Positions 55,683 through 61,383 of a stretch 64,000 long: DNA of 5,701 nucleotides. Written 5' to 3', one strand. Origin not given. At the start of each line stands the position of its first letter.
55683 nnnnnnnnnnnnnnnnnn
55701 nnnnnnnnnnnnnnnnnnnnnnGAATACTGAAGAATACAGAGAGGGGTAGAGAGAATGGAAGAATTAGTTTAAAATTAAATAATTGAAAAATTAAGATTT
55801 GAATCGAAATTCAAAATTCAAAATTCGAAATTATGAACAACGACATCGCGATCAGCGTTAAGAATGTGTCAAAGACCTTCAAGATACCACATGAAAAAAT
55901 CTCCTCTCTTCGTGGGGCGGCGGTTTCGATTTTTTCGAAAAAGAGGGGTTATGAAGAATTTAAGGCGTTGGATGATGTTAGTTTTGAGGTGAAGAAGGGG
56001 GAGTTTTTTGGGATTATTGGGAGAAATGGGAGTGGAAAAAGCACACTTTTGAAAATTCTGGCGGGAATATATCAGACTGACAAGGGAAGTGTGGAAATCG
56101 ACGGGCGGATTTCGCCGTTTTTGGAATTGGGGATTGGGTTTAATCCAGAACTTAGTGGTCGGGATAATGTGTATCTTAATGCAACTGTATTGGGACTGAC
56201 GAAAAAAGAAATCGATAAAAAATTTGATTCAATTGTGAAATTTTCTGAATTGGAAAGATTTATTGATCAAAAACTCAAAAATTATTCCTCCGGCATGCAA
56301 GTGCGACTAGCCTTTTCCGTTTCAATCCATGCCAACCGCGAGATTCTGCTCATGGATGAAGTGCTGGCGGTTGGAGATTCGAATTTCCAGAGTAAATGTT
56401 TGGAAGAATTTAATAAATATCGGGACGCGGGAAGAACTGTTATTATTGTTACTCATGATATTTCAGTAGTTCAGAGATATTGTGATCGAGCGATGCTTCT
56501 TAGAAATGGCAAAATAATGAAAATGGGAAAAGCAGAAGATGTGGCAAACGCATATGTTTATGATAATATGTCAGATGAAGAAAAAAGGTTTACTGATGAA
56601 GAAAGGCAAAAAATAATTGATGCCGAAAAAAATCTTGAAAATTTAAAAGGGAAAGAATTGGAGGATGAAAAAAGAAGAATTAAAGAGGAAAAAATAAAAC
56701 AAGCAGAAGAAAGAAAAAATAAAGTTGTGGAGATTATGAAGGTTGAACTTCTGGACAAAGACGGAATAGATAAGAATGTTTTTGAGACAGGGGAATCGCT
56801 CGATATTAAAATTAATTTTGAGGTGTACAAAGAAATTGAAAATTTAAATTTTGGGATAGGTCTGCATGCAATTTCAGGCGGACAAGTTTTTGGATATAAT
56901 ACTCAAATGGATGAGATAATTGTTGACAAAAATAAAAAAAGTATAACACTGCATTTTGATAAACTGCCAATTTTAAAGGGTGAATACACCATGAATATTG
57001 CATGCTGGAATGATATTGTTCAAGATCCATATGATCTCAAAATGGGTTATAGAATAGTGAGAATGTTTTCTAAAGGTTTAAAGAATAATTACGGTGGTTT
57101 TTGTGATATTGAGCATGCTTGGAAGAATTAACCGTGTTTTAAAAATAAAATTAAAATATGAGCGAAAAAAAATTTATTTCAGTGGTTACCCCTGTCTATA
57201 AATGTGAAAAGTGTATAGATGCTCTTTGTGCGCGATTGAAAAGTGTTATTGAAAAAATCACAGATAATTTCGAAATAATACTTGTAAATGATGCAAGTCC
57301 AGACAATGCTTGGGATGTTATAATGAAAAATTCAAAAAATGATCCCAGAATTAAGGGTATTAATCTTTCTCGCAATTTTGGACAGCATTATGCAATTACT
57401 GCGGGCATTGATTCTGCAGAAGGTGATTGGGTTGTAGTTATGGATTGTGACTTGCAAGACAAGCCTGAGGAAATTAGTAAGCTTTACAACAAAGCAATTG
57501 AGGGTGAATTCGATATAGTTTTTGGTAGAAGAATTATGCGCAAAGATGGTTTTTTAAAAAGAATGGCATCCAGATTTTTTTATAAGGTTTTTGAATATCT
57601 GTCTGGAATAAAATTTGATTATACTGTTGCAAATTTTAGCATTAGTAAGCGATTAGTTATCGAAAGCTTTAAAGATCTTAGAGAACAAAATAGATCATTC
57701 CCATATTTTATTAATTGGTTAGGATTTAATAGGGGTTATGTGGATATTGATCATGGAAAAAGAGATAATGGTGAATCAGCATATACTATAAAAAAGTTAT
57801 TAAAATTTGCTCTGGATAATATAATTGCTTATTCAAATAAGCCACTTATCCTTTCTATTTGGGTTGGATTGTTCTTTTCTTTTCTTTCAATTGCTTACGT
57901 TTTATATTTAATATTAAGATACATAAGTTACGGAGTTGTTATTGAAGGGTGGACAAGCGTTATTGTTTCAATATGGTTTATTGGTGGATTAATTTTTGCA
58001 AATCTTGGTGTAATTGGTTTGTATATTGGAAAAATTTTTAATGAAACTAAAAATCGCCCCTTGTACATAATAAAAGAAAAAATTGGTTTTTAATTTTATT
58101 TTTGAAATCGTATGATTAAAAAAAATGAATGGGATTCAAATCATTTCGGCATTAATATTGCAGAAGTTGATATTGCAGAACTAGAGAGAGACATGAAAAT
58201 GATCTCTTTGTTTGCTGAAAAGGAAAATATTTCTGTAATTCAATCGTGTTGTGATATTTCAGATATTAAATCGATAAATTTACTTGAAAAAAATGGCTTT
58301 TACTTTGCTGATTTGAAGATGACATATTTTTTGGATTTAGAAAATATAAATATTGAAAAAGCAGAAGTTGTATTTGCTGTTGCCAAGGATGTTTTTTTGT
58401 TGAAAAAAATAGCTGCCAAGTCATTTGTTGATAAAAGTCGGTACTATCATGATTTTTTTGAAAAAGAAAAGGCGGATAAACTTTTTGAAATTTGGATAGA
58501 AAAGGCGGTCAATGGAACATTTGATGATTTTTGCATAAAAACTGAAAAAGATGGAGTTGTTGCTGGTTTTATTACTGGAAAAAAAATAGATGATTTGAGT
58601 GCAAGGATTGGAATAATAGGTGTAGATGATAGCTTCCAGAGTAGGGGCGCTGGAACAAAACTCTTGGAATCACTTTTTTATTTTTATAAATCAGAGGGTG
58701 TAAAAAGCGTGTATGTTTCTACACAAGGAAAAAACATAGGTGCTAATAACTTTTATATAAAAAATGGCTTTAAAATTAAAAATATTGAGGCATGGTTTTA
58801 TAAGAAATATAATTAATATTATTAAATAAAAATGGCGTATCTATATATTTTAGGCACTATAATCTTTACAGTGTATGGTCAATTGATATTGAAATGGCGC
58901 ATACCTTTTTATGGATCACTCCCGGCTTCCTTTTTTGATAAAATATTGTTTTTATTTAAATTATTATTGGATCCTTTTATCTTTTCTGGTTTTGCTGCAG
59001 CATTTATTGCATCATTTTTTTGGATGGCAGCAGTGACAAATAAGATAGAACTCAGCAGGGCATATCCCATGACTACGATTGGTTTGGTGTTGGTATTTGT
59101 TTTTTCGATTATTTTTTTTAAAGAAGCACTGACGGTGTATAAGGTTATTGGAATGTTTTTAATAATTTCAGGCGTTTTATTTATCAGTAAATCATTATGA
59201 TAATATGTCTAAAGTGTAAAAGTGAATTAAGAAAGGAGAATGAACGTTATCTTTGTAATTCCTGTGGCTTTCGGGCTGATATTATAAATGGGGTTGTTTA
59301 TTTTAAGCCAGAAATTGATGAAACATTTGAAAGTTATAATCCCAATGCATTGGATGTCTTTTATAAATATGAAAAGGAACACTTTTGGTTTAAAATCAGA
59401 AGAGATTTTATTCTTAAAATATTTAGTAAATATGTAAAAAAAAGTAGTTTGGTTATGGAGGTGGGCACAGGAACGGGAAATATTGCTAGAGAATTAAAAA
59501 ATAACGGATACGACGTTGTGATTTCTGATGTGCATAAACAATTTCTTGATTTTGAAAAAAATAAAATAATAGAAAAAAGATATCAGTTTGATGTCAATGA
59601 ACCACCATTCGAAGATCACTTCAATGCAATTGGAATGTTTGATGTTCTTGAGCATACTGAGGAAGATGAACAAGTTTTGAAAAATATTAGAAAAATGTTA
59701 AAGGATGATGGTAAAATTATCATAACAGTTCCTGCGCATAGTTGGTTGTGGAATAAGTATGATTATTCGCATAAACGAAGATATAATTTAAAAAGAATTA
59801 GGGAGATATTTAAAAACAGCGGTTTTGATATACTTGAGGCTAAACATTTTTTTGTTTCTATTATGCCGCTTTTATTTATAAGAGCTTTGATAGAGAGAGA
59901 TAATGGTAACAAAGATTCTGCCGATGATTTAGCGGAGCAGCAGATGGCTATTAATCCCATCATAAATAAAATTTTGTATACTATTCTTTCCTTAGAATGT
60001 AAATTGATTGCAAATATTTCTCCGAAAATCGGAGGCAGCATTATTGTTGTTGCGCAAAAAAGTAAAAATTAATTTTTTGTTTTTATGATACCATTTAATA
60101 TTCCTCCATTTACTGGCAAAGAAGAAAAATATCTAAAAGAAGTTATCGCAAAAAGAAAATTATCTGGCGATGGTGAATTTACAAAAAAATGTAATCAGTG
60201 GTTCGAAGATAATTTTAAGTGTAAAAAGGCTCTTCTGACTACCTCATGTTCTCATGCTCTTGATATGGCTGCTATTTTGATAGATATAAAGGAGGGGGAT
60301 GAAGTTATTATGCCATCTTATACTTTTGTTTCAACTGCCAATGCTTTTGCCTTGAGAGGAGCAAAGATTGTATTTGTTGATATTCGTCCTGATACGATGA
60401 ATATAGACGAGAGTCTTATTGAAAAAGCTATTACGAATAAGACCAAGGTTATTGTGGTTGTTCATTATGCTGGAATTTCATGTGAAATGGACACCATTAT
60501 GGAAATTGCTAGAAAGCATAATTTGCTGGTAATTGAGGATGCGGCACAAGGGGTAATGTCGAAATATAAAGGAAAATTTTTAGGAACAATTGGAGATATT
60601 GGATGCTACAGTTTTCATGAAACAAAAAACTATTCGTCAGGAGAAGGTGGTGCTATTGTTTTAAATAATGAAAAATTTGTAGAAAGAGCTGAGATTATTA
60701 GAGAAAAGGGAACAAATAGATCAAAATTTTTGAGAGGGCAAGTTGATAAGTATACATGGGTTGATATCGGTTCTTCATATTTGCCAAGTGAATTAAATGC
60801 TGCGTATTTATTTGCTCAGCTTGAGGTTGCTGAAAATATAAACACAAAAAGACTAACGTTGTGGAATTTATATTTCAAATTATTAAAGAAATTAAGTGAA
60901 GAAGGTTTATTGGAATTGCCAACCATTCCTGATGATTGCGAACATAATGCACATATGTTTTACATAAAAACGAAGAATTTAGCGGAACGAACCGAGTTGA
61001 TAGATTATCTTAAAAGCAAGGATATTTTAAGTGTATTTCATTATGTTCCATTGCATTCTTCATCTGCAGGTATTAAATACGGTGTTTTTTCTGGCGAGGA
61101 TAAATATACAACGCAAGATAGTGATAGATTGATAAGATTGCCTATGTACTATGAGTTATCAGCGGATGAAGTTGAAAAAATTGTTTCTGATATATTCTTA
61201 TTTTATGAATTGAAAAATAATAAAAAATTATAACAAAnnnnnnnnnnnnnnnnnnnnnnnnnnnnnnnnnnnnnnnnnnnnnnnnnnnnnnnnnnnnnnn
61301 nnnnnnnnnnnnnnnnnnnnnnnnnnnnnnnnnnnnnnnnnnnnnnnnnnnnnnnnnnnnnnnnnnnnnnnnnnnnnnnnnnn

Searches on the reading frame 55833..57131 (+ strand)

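Call 79: search_protein_families(library=pfam, max_evalue=0.00001, proteins=[window:55833-57131:+])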
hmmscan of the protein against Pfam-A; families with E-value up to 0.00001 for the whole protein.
window:55833-57131:+ (432 aa): 4 families
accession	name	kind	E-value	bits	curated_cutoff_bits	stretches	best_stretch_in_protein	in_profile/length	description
PF00005.33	ABC_tran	-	2.3e-22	80.5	25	1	46-177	1-135/137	ABC transporter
PF14524.12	Wzt_C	-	1.4e-18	67.7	30.4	1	292-401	3-119/143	Wzt C-terminal domain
PF13304.12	AAA_21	-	5e-08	33.8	27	0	58-93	1-36/304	AAA domain, putative AbiEii toxin, Type IV TA system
PF13175.12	AAA_15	-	8.8e-06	26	32.1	0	43-325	11-251/374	AAA ATPase domain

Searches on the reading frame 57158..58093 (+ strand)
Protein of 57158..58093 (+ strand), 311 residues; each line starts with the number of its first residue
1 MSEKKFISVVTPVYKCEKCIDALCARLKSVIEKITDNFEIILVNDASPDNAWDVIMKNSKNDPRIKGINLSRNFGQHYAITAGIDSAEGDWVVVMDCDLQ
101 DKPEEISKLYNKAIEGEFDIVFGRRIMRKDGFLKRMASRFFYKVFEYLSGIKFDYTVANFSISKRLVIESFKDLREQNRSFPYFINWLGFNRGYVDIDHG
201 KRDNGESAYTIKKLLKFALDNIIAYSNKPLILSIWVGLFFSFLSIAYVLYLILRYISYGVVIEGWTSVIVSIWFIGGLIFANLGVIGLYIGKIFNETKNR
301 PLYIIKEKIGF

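Call 79: search_protein_families(library=pfam, max_evalue=0.00001, proteins=[window:57158-58093:+])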
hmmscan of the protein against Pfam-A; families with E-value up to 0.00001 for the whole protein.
window:57158-58093:+ (311 aa): 1 family
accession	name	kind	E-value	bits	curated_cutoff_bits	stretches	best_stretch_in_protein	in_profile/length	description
PF00535.33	Glycos_transf_2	-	9.7e-31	107.4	23.3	1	8-149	1-141/168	Glycosyl transferase family 2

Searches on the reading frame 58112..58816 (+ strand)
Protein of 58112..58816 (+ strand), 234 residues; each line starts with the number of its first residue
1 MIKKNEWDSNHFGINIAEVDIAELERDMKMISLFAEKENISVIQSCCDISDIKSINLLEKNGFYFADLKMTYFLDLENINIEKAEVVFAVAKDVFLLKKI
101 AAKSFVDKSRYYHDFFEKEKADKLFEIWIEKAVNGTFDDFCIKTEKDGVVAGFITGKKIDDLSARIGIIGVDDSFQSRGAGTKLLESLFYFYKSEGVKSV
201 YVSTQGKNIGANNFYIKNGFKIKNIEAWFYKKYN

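Call 79: search_protein_families(library=pfam, max_evalue=0.00001, proteins=[window:58112-58816:+])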
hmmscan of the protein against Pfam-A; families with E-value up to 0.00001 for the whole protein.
window:58112-58816:+ (234 aa): 4 families
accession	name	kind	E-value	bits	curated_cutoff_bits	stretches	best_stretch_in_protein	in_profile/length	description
PF00583.31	Acetyltransf_1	-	3.4e-15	56.8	20.7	1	113-220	9-116/116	Acetyltransferase (GNAT) family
PF13508.13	Acetyltransf_7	-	3e-10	40.8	27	1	145-221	9-83/84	Acetyltransferase (GNAT) domain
PF13302.13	Acetyltransf_3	-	7.6e-08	33.6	25.4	0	110-221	26-138/138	Acetyltransferase (GNAT) domain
PF13673.13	Acetyltransf_10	-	8.5e-06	26.2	23.6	0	140-221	32-108/128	Acetyltransferase (GNAT) domain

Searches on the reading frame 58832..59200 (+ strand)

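Call 79: search_protein_families(library=pfam, max_evalue=0.00001, proteins=[window:58832-59200:+])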
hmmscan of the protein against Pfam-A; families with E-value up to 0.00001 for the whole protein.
window:58832-59200:+ (122 aa): 1 family
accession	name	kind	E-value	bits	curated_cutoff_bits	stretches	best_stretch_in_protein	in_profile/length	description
PF00893.25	Multi_Drug_Res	-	2e-07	31.9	23.7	1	54-111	35-93/93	Small Multidrug Resistance protein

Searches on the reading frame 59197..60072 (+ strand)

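Call 79: search_protein_families(library=pfam, max_evalue=0.00001, proteins=[window:59197-60072:+])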
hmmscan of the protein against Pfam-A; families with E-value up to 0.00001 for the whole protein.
window:59197-60072:+ (291 aa): 5 families
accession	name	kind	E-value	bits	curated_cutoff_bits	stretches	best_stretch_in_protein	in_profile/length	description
PF13489.12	Methyltransf_23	-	1.2e-17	64.5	27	1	69-214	10-163/164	Methyltransferase domain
PF08241.18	Methyltransf_11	-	4.6e-14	53.3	21.2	1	88-176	2-95/95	Methyltransferase domain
PF08242.18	Methyltransf_12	-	1e-13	52.3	30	1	87-174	1-98/98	Methyltransferase domain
PF13649.12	Methyltransf_25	-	1.6e-10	41.9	27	1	86-172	1-97/97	Methyltransferase domain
PF13847.12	Methyltransf_31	-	4.1e-06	27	27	1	83-185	4-119/145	Methyltransferase domain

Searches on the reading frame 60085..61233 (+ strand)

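Call 79: search_protein_families(library=pfam, max_evalue=0.00001, proteins=[window:60085-61233:+])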
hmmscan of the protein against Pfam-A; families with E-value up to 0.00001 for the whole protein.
window:60085-61233:+ (382 aa): 3 families
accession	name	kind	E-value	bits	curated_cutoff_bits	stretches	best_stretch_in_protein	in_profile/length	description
PF01041.23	DegT_DnrJ_EryC1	-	4e-86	289.9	19.8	1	12-370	6-359/360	DegT/DnrJ/EryC1/StrS aminotransferase family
PF00155.27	Aminotran_1_2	-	1.6e-11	44.4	19.7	1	28-156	43-189/361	Aminotransferase class I and II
PF00266.25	Aminotran_5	-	1.1e-08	35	21.5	1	47-159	62-182/371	Aminotransferase class-V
